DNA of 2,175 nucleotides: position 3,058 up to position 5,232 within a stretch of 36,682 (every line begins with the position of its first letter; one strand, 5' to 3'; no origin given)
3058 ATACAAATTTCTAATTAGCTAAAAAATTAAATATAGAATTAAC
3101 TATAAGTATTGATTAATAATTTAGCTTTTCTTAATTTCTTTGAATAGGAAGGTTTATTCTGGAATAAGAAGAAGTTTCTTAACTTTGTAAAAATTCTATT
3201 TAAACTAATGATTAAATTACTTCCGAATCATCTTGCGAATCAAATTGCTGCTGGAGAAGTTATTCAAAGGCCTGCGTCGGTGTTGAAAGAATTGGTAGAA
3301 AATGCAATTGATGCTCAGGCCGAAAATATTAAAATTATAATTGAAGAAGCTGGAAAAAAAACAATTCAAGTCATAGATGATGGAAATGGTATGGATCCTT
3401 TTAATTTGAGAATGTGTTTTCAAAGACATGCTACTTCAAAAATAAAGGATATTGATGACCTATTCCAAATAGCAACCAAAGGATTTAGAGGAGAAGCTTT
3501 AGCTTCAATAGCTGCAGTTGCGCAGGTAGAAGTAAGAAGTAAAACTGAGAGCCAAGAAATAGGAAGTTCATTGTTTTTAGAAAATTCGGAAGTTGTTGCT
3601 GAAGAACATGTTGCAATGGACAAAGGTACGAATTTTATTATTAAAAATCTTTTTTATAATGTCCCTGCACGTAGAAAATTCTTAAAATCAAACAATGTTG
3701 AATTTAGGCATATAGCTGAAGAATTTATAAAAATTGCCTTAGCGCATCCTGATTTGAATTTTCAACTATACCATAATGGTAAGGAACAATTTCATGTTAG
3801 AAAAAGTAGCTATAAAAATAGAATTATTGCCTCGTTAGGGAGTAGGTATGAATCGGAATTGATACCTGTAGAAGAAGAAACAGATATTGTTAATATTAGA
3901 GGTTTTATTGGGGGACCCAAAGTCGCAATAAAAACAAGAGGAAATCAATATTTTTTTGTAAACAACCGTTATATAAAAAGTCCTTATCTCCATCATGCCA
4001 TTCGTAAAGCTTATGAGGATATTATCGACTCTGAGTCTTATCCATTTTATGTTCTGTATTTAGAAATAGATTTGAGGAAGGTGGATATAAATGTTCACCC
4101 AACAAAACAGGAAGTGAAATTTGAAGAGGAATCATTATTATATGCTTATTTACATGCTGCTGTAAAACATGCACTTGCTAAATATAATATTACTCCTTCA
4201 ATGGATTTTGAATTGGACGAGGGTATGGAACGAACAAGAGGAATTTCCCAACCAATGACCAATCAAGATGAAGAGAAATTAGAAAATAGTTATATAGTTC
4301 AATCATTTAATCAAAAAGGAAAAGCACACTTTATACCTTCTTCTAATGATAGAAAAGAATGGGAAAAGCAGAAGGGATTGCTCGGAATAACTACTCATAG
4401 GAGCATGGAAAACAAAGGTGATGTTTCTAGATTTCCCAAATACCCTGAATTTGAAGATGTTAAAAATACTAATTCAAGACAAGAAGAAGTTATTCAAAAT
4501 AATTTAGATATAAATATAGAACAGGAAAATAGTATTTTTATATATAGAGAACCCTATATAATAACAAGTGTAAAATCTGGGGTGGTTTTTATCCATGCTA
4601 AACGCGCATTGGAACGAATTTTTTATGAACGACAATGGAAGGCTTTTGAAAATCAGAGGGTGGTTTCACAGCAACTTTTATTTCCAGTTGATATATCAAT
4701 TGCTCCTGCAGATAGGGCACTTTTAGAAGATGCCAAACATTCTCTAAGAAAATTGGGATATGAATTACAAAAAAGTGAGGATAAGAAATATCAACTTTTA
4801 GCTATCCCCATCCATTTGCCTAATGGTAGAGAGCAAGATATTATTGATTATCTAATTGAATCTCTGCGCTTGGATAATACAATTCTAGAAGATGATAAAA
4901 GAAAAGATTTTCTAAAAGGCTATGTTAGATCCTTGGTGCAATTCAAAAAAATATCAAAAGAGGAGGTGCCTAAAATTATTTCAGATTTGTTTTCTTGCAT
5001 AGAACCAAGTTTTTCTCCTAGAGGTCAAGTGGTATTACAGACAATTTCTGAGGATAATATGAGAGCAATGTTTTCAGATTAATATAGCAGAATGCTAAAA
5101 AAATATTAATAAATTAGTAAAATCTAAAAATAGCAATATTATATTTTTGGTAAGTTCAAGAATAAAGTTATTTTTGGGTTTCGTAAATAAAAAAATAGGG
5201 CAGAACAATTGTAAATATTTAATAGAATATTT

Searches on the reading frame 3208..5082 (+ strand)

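Call 47: search_protein_families(library=pfam, proteins=[window:3208-5082:+], max_evalue=0.00001)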
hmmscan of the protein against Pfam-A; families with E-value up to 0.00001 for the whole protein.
window:3208-5082:+ (624 aa): 4 families
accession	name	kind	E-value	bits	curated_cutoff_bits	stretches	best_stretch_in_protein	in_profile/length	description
PF01119.25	DNA_mis_repair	-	1.6e-36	125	26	1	208-323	3-118/119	DNA mismatch repair protein, C-terminal domain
PF08676.16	MutL_C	-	7.8e-20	71.5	25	1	446-567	4-125/142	MutL C terminal dimerisation domain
PF13589.12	HATPase_c_3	-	2.6e-14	53.9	25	1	23-127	4-108/137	Histidine kinase-, DNA gyrase B-, and HSP90-like ATPase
PF02518.31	HATPase_c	-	7e-09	36.6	26.4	1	20-81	4-64/111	Histidine kinase-, DNA gyrase B-, and HSP90-like ATPase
